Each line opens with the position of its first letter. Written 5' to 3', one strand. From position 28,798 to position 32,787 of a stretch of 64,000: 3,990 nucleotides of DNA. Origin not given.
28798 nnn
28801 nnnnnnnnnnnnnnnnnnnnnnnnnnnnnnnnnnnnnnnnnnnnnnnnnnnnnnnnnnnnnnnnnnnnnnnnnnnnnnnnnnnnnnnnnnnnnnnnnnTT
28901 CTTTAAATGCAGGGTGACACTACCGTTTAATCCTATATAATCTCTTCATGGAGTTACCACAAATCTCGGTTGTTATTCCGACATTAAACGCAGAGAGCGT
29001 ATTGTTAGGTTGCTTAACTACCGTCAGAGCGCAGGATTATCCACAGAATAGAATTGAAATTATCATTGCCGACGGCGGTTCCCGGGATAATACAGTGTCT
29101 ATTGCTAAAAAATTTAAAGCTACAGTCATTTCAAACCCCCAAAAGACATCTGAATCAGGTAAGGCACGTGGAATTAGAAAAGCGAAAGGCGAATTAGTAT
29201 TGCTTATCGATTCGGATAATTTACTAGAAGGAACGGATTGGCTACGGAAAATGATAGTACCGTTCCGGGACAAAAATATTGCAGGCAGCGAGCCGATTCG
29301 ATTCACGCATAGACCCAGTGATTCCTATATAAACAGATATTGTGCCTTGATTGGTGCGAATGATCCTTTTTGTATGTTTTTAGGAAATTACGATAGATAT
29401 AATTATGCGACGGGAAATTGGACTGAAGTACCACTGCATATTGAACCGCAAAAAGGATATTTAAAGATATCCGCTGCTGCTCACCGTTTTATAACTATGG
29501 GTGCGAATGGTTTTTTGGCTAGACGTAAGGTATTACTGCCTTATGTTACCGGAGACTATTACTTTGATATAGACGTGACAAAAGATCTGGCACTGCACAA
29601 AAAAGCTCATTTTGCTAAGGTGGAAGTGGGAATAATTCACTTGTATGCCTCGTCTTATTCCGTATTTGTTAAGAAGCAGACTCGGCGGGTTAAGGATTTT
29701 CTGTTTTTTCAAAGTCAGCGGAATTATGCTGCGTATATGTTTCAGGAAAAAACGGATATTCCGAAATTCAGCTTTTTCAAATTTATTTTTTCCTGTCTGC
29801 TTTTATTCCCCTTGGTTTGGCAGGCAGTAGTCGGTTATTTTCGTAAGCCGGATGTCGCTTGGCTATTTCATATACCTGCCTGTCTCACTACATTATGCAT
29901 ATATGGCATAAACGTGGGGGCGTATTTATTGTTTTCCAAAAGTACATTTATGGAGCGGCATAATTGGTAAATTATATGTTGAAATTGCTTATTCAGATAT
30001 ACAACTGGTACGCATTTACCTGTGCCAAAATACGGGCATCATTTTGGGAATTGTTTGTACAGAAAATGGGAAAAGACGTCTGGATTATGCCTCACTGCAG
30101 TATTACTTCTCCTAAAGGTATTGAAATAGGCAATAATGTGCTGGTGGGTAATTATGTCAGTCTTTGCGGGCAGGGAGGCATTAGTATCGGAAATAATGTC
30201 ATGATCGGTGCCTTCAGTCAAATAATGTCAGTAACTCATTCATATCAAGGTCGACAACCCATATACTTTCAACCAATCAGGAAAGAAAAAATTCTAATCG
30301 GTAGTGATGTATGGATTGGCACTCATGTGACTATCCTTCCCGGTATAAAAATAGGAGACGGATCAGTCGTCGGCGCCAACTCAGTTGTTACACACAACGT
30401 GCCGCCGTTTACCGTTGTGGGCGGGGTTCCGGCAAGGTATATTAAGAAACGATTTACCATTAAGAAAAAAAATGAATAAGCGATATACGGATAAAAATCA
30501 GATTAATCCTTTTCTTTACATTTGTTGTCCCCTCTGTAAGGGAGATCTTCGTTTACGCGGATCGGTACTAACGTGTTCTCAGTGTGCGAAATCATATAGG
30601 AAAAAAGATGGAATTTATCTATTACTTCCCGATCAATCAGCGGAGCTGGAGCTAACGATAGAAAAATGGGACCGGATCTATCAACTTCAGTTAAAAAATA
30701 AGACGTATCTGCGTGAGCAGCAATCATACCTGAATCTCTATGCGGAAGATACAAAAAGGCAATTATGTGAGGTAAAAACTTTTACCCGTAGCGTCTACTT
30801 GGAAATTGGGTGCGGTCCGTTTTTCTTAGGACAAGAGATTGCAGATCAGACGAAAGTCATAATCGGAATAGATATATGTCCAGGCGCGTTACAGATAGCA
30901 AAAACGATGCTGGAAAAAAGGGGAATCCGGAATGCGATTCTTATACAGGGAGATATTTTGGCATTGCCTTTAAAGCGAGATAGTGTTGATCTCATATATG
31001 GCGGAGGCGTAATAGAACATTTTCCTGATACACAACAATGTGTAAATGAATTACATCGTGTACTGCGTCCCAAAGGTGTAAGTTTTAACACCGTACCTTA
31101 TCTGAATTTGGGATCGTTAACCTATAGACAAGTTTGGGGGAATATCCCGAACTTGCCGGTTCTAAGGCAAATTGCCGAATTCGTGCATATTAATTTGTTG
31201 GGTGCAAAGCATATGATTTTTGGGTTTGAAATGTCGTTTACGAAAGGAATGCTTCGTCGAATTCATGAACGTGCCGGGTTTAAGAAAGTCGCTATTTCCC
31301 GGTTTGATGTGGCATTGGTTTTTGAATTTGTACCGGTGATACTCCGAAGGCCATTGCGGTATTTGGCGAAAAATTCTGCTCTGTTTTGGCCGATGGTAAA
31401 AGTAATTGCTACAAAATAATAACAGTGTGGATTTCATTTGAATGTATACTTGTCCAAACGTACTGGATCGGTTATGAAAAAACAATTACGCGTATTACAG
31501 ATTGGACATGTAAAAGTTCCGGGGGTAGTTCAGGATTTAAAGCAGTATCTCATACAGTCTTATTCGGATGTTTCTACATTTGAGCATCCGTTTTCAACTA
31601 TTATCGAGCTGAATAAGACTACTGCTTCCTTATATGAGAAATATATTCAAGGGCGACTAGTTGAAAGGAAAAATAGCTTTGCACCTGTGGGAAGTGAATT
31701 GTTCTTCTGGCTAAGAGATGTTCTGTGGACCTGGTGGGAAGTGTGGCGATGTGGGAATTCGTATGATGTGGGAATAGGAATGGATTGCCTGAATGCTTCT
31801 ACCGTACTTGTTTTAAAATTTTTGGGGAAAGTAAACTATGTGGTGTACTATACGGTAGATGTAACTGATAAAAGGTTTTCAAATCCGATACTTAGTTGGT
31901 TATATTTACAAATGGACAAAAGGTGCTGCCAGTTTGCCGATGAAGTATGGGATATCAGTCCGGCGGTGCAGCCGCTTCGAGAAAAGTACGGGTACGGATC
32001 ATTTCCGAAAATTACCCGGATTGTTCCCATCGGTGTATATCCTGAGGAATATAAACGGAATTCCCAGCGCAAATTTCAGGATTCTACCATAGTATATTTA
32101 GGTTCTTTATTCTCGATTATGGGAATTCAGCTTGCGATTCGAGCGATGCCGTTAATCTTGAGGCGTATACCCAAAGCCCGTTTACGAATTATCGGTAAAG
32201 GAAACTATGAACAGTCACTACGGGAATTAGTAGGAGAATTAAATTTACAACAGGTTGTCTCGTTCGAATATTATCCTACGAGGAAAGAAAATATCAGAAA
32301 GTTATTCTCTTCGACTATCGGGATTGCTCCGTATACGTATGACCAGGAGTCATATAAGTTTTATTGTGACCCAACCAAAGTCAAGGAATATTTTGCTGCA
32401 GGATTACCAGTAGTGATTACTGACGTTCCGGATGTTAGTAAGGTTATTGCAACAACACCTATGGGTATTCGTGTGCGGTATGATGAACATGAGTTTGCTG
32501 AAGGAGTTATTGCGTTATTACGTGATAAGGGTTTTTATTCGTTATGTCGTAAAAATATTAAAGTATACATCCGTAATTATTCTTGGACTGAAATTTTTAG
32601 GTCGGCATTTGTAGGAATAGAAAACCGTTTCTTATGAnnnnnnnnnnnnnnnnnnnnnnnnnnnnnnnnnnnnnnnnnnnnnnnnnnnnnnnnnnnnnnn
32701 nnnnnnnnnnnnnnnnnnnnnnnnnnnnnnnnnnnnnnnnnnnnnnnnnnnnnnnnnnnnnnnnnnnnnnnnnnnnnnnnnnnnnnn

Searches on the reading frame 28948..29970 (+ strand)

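Call 8: search_protein_families(library=pfam, proteins=[window:28948-29970:+], max_evalue=0.001)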
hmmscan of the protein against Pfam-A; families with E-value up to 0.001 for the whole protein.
window:28948-29970:+ (340 aa): 3 families
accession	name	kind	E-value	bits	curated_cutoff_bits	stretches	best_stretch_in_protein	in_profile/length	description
PF00535.33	Glycos_transf_2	-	3.8e-23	82.7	23.3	1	7-110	1-107/168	Glycosyl transferase family 2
PF13641.12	Glyco_tranf_2_3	-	6.3e-13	49.7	27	1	4-200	1-175/230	Glycosyltransferase like family 2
PF10111.15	Glyco_tranf_2_2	-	1.1e-05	25.5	27.3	1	7-103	1-103/276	Glycosyltransferase like family 2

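Call 33: search_protein_families(library=ncbifam, proteins=[window:28948-29970:+], max_evalue=0.001)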
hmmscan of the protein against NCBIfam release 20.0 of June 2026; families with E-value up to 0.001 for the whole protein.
window:28948-29970:+ (340 aa): 17 families
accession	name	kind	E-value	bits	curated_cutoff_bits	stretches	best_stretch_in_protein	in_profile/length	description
TIGR03965.1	mycofact_glyco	equivalog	6.6e-17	61.5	280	1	3-133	73-206/467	mycofactocin biosynthesis glycosyltransferase MftF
TIGR04283.1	glyco_like_mftF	equivalog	1.1e-14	54.5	182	1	6-120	1-112/221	TIGR04283 family arsenosugar biosynthesis glycosyltransferase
TIGR03111.1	glyc2_xrt_Gpos1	hypoth_equivalog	1.2e-14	53.9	363.95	1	2-108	47-158/439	TIGR03111 family XrtG-associated glycosyltransferase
NF041875.1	EPS_EpsD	equivalog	1.7e-13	50.7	370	1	6-91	1-90/325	exopolysaccharide biosynthesis glycosyltransferase EpsD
NF010496.0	PRK13915.1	equivalog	3.4e-10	39.5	262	1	5-106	32-142/307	glucosyl-3-phosphoglycerate synthase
NF007482.0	PRK10073.1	equivalog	3.9e-10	39.3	423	1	4-96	6-101/334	glycosyltransferase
TIGR04242.1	nodulat_NodC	equivalog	1.5e-09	37.3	550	1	3-113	47-163/395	chitooligosaccharide synthase NodC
TIGR03937.1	PgaC_IcaA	equivalog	1.8e-09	37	422.3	1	2-108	43-152/407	poly-beta-1,6-N-acetyl-D-glucosamine synthase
NF038302.1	EPS_HpsE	equivalog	1.1e-08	34.4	300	1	5-103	2-108/307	hormogonium polysaccharide biosynthesis glycosyltransferase HpsE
NF050050.1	ProtGlycPglI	equivalog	4.5e-08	32.8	500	1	4-95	2-99/306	GalNAc(5)-diNAcBac-PP-undecaprenol beta-1,3-glucosyltransferase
TIGR04182.1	glyco_TIGR04182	equivalog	1.2e-07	31.5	325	1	6-107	2-98/293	S-layer glycoprotein N-glycosyltransferase AglJ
NF038299.1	EPS_HpsN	equivalog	4e-07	29.3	425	1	4-109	1-109/317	hormogonium polysaccharide biosynthesis glycosyltransferase HpsN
TIGR03469.1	HpnB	hypoth_equivalog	3.3e-06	26.4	379.25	1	3-59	43-98/386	hopene-associated glycosyltransferase HpnB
NF047683.1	TeichurnBiosyTuaG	equivalog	3.7e-06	26.8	400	1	4-104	6-109/252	teichuronic acid biosynthesis protein TuaG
NF045692.1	OglycostaseCruG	equivalog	2.2e-05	23.6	600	1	3-57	40-92/386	2'-O-glycosyltransferase CruG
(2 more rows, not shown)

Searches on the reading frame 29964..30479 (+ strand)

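Call 8: search_protein_families(library=pfam, proteins=[window:29964-30479:+], max_evalue=0.001)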
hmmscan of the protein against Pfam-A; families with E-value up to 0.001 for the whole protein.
window:29964-30479:+ (171 aa): 2 families
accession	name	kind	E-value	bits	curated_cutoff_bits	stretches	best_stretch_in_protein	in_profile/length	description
PF00132.30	Hexapep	-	3.2e-18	65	27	1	111-144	3-36/36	Bacterial transferase hexapeptide (six repeats)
PF14602.12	Hexapep_2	-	9.6e-11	41.7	27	1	110-143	2-33/34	Hexapeptide repeat of succinyl-transferase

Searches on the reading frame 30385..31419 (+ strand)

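Call 8: search_protein_families(library=pfam, proteins=[window:30385-31419:+], max_evalue=0.001)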
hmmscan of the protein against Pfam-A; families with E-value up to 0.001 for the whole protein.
window:30385-31419:+ (344 aa): 6 families
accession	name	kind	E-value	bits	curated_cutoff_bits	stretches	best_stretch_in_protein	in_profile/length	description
PF13847.12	Methyltransf_31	-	5.5e-19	68.7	27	1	137-232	6-106/145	Methyltransferase domain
PF08241.18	Methyltransf_11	-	1.4e-18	67.7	21.2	1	139-232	1-92/95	Methyltransferase domain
PF13649.12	Methyltransf_25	-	8.6e-17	62.1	27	1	139-231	2-97/97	Methyltransferase domain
PF08242.18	Methyltransf_12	-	4.7e-12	46.9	30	1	139-232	1-97/98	Methyltransferase domain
PF01209.24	Ubie_methyltran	-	1.5e-07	31.5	20.1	1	148-232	65-148/233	ubiE/COQ5 methyltransferase family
PF13489.12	Methyltransf_23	-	1e-06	29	27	1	121-301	11-161/164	Methyltransferase domain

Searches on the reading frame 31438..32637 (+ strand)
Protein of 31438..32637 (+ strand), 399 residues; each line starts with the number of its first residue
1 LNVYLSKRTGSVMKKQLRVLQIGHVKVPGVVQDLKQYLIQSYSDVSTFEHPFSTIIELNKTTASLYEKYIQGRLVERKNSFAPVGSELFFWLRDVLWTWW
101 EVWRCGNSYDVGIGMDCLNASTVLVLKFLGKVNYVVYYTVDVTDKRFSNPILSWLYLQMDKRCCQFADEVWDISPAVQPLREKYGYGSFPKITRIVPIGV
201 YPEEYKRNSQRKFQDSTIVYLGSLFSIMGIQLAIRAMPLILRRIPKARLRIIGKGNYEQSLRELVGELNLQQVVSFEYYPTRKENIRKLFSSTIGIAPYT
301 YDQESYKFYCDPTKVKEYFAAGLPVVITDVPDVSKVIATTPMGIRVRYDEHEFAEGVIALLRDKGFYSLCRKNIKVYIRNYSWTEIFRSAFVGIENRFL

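Call 8: search_protein_families(library=pfam, proteins=[window:31438-32637:+], max_evalue=0.001)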
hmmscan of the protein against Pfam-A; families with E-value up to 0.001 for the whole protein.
window:31438-32637:+ (399 aa): 2 families
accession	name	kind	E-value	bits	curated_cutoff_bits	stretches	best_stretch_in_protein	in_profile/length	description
PF13692.12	Glyco_trans_1_4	-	7.3e-19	68.9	27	1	217-363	3-142/142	Glycosyl transferases group 1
PF00534.26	Glycos_transf_1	-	6.1e-16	58.9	26.4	1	204-374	4-169/172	Glycosyl transferases group 1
